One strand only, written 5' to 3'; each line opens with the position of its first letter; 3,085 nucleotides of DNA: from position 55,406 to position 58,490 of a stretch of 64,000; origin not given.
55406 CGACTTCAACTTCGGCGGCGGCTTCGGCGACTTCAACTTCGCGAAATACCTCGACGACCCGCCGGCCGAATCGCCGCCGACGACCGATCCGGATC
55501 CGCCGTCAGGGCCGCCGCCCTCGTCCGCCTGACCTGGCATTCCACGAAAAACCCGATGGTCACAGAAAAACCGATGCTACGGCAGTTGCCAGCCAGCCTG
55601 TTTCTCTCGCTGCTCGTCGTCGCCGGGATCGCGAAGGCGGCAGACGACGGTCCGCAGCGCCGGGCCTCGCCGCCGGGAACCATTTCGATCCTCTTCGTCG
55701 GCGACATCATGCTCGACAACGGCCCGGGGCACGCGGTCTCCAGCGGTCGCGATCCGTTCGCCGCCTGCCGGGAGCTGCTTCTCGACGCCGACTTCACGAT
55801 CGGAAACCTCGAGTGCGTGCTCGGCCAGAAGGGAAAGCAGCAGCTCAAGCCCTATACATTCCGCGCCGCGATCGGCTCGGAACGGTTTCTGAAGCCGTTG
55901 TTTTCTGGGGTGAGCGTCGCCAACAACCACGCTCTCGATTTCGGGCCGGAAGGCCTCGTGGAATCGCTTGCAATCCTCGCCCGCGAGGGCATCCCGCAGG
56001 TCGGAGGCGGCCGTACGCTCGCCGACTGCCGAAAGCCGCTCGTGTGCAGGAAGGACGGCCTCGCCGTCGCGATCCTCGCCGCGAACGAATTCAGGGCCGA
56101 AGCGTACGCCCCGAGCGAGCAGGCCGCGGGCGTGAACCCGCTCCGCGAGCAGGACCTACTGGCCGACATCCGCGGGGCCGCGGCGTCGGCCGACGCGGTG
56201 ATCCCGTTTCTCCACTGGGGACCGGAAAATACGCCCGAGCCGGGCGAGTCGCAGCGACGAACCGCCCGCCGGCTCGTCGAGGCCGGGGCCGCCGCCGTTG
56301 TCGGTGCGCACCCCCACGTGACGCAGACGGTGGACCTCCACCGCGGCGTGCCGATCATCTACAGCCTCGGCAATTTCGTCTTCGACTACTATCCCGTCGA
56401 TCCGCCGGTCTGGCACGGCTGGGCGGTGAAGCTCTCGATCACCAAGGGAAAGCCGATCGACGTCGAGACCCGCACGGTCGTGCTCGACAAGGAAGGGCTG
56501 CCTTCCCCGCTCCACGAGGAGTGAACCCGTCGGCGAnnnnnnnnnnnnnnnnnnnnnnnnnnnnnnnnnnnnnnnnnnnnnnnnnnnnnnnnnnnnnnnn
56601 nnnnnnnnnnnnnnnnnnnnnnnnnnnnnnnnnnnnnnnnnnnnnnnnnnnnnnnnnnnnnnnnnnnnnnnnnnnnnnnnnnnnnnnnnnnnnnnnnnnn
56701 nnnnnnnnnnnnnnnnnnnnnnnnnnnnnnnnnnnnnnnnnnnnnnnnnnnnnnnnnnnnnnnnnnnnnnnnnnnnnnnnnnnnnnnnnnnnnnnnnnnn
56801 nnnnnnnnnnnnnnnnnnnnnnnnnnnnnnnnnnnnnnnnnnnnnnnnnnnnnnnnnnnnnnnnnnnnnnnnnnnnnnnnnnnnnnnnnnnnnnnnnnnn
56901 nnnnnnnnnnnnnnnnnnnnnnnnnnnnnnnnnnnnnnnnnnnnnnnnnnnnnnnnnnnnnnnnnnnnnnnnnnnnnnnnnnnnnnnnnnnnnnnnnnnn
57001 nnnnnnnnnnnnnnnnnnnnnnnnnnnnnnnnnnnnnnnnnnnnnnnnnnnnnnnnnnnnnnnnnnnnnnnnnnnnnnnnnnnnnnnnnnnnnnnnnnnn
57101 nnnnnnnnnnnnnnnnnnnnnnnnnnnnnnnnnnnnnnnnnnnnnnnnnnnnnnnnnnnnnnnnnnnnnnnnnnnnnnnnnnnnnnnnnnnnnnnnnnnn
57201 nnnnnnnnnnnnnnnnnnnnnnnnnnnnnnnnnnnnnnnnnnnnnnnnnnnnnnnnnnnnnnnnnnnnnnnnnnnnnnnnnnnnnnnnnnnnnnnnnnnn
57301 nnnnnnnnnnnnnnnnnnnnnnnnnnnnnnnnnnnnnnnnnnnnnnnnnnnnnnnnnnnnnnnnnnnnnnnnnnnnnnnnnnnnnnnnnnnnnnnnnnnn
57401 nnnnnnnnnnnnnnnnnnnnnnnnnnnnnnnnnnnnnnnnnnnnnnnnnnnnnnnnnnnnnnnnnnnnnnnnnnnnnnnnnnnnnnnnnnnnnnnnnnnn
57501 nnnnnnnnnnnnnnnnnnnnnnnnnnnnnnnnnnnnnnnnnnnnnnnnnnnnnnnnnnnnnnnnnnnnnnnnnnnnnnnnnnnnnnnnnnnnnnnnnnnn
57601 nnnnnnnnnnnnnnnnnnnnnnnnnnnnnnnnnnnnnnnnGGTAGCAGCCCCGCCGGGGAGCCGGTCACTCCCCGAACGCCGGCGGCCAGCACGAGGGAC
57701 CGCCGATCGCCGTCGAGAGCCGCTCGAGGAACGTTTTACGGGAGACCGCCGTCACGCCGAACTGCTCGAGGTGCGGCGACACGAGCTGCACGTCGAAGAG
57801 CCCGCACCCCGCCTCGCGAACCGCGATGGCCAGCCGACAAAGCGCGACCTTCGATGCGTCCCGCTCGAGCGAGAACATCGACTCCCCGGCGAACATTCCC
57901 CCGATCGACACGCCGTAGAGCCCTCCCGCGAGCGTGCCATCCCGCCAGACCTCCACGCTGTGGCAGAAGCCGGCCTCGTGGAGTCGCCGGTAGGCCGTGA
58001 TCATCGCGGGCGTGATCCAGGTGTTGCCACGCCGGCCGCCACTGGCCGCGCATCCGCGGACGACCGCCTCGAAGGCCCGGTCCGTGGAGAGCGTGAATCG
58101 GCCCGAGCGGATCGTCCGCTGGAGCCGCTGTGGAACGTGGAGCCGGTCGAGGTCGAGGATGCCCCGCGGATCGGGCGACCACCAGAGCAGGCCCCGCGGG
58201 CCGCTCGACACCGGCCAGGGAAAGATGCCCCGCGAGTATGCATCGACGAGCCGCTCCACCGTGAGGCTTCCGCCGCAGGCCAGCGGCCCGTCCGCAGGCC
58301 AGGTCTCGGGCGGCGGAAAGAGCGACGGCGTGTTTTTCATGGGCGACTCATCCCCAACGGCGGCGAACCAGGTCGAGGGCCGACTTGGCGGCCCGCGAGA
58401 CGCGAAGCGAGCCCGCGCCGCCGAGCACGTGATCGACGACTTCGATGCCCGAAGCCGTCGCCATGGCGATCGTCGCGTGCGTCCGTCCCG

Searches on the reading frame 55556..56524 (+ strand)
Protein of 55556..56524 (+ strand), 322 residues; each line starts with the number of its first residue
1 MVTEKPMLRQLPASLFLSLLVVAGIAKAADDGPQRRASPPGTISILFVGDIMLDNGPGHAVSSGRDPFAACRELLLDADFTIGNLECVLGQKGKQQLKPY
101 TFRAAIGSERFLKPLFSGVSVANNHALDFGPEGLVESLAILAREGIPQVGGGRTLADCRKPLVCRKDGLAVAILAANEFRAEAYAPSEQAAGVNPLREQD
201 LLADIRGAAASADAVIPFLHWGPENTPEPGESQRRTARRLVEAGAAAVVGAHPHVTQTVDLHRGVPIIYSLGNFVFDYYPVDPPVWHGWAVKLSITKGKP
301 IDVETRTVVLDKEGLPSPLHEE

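Call 5: search_protein_families(library=pfam, proteins=[window:55556-56524:+], max_evalue=1)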
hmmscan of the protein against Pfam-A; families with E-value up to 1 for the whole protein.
window:55556-56524:+ (322 aa): 2 families
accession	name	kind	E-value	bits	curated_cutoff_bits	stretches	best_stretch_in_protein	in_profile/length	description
PF09587.15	PGA_cap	-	2.6e-62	211.1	27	1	45-278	2-255/255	Bacterial capsule synthesis protein PGA_cap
PF11382.13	MctB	-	0.039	14.1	25.6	1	166-256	157-246/306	Copper transport outer membrane protein, MctB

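Call 6: search_protein_families(library=ncbifam, proteins=[window:55556-56524:+], max_evalue=1)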
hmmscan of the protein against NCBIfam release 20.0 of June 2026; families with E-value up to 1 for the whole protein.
window:55556-56524:+ (322 aa): 1 family
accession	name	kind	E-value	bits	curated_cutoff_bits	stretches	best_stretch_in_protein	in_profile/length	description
NF038314.1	epimerase_MslH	equivalog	5.2e-25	87.7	700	2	44-199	5-168/439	lasso peptide C-terminal Trp epimerase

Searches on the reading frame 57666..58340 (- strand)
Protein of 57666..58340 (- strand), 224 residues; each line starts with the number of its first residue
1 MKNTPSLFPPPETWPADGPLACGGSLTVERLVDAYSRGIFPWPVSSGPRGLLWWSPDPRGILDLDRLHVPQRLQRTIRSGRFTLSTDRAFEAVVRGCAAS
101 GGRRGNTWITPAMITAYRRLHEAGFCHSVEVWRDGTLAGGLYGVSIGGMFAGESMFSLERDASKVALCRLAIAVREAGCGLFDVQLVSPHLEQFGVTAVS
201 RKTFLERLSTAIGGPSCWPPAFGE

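Call 50: search_protein_families(library=pfam, proteins=[window:57666-58340:-], max_evalue=0.001)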
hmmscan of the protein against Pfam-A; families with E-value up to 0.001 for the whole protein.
window:57666-58340:- (224 aa): 1 family
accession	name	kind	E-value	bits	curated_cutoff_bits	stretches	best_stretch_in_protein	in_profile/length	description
PF03588.20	Leu_Phe_trans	-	4.1e-65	218.9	22.7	1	29-199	2-170/171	Leucyl/phenylalanyl-tRNA protein transferase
